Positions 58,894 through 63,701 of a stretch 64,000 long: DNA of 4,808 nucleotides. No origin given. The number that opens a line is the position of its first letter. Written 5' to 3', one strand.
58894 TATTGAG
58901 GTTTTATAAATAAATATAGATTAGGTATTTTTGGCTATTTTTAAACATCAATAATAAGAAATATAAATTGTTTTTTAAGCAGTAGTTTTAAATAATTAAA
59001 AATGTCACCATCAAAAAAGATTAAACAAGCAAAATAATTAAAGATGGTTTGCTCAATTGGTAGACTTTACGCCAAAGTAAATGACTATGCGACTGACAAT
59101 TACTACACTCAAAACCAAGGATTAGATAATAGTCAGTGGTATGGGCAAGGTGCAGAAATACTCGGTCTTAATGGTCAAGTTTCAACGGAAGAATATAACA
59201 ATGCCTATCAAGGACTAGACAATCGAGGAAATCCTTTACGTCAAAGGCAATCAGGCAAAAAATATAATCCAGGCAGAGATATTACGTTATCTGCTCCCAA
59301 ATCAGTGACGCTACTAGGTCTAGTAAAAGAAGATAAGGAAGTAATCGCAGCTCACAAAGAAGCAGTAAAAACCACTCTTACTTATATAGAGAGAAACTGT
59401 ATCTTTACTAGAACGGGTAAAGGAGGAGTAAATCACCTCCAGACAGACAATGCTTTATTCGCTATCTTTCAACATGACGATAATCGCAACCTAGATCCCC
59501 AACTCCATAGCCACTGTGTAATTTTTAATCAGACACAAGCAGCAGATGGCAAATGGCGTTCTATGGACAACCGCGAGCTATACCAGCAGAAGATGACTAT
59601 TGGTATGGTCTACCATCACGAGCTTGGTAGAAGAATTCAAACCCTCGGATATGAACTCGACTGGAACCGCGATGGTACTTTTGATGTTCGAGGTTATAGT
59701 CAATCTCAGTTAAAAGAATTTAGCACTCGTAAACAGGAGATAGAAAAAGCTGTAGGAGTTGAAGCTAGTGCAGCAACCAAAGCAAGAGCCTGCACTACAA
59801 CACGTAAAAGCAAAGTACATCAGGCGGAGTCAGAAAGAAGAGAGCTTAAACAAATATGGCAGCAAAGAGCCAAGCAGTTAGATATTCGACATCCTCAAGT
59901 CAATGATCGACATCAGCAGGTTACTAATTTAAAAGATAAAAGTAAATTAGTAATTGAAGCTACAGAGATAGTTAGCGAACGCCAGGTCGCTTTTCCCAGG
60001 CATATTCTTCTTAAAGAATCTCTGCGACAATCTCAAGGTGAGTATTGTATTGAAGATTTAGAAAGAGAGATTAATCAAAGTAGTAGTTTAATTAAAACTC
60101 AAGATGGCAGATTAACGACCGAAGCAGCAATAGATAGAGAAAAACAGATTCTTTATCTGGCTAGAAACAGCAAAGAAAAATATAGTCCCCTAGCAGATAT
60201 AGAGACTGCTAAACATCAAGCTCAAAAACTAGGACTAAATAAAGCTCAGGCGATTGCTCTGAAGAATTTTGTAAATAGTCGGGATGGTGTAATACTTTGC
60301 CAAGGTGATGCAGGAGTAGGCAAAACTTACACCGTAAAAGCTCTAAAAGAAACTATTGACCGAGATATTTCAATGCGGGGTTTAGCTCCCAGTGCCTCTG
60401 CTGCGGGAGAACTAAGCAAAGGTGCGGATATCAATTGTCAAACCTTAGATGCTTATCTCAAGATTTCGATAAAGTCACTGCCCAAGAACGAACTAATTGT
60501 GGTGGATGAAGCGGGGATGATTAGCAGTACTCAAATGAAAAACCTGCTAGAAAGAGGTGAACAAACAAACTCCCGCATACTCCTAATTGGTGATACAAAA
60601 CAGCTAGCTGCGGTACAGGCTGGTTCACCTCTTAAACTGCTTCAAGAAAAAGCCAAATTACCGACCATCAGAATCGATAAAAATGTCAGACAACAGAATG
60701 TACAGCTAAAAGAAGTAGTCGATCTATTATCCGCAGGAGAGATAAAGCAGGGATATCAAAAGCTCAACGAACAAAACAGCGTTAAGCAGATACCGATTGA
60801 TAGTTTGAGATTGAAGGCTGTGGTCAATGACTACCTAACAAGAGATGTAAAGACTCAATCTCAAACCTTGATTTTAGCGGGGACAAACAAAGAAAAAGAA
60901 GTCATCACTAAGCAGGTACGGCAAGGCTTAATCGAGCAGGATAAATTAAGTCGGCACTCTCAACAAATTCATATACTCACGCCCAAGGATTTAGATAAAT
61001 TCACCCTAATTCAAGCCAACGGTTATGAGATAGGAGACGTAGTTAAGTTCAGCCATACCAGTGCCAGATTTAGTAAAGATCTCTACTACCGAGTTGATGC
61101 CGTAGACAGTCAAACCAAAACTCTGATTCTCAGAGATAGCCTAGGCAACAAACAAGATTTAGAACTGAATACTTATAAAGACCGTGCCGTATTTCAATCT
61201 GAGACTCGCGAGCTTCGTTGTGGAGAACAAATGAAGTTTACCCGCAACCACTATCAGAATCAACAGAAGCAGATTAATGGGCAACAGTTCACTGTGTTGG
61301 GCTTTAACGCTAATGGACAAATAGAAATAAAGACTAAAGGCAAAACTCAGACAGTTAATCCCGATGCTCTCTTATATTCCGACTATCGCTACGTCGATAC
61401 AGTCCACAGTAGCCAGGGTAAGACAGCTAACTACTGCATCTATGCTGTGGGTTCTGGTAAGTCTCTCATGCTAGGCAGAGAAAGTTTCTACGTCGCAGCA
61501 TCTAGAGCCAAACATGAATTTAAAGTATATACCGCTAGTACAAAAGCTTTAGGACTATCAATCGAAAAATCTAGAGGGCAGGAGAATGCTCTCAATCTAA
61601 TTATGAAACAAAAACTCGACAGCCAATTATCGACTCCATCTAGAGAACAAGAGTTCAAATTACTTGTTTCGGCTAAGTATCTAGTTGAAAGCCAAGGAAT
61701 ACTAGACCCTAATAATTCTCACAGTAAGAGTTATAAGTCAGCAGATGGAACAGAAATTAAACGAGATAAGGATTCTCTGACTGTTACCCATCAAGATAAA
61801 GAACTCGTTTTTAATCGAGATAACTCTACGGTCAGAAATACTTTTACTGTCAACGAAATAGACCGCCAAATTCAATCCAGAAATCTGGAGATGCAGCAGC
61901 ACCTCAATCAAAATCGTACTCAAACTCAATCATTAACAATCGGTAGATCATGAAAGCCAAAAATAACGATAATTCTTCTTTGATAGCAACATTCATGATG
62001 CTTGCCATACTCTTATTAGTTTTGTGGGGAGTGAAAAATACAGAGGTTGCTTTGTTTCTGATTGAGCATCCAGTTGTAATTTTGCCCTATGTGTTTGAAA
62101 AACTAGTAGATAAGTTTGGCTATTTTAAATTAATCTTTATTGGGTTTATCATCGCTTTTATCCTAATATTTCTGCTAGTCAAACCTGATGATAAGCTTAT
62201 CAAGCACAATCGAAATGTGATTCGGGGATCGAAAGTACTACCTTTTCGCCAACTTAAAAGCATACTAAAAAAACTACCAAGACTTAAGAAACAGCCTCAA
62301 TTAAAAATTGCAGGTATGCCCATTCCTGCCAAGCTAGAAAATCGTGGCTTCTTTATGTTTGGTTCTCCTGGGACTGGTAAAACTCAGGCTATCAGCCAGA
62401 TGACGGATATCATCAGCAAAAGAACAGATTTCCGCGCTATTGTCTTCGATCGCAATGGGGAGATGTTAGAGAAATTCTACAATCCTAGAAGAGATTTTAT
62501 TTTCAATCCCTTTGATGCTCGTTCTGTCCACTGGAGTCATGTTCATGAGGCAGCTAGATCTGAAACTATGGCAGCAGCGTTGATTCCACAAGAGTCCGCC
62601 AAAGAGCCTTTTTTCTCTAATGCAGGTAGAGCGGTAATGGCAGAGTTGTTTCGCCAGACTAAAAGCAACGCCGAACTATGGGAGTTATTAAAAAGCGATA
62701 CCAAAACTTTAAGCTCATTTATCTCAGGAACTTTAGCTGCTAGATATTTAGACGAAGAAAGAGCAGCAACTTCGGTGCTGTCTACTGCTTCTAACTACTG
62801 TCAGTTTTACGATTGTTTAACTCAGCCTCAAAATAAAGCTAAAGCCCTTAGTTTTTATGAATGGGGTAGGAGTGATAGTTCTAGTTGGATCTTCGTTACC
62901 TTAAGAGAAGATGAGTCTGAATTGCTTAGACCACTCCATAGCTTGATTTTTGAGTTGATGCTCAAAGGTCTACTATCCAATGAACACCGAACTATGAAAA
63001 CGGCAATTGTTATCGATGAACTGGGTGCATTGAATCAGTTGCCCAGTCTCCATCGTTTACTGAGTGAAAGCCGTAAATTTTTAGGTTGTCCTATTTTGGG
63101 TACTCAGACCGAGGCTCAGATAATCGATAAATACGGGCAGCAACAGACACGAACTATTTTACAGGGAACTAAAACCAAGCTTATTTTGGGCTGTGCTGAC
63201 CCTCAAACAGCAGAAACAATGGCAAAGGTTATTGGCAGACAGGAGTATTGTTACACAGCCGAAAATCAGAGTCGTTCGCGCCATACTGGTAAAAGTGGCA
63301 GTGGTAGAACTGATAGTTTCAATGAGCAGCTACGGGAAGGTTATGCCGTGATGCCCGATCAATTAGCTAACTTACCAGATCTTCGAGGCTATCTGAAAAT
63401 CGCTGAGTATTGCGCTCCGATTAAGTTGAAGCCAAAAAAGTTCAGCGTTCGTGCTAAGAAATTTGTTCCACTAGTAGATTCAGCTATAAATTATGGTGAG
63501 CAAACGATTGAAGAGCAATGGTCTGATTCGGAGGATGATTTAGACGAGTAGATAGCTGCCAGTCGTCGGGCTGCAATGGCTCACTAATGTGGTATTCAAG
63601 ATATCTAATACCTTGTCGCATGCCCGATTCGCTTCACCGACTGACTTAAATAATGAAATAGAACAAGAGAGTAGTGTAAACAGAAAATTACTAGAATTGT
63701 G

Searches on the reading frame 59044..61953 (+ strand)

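Call 28: search_protein_families(library=pfam, proteins=[window:59044-61953:+], max_evalue=0.01)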
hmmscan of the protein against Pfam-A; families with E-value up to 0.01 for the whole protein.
window:59044-61953:+ (969 aa): 11 families
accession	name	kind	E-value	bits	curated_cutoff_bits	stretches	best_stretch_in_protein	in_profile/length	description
PF08751.17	TrwC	-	9.1e-78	262.2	25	1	9-278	7-285/286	TrwC relaxase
PF13604.12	AAA_30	-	1.4e-43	149.3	27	1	398-582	2-188/191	AAA domain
PF13245.12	AAA_19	-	5e-12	46.6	25.1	1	412-524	9-132/134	AAA domain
PF01443.25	Viral_helicase1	-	2.3e-09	37.9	21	2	419-525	3-101/228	Viral superfamily 1 RNA helicase core domain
PF13401.12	AAA_22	-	7.6e-07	29.9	27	1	412-518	3-124/130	AAA domain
PF22232.2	TraI_hel_assoc_N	-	3.1e-06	28.2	27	1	443-516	25-99/99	TraI helicase-associated ssDNA bd, N-terminal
PF13538.12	UvrD_C_2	-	7.7e-06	26.1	27.4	1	783-825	3-48/52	UvrD-like helicase C-terminal domain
PF02562.22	PhoH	-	2.4e-05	24.4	27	1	482-538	120-176/205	PhoH-like protein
PF18340.7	TraI_2B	-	0.00018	21.7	26.7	1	659-720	16-75/79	DNA relaxase TraI 2B/2B-like domain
PF13191.12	AAA_16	-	0.0013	19.7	32.6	1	411-441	21-51/167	AAA ATPase domain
PF05970.20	PIF1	-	0.0041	17.2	25.9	0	399-494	3-115/223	PIF1-like helicase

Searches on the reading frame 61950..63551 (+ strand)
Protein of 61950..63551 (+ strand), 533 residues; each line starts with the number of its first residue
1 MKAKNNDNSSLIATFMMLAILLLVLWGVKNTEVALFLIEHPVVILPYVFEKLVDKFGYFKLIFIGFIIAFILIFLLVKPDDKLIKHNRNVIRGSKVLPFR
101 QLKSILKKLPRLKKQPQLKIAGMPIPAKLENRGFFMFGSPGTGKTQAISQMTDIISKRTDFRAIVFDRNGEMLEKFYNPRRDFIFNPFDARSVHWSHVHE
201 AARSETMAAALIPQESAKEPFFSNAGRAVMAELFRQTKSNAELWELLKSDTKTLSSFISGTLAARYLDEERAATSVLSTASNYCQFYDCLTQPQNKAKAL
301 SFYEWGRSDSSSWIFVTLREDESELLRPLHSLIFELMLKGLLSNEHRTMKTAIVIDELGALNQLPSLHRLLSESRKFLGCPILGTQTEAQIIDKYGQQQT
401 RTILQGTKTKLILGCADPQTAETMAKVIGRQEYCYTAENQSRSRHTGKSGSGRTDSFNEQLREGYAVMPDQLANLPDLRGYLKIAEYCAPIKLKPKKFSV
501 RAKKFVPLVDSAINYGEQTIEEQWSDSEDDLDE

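Call 28: search_protein_families(library=pfam, proteins=[window:61950-63551:+], max_evalue=0.01)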
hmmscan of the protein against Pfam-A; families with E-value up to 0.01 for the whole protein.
window:61950-63551:+ (533 aa): 4 families
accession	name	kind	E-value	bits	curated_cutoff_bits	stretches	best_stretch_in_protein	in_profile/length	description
PF10412.15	TrwB_AAD_bind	-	1.9e-86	290.8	20.5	1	118-488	2-379/387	Type IV secretion-system coupling protein DNA-binding domain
PF12696.13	TraG-D_C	-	9.6e-20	71.2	22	1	353-476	4-125/126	TraM recognition site of TraD and TraG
PF02534.20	T4SS-DNA_transf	-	8e-16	58.4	20.1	1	239-480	189-428/468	Type IV secretory system Conjugative DNA transfer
PF13245.12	AAA_19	-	0.0059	17.2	25.1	0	129-161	9-41/134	AAA domain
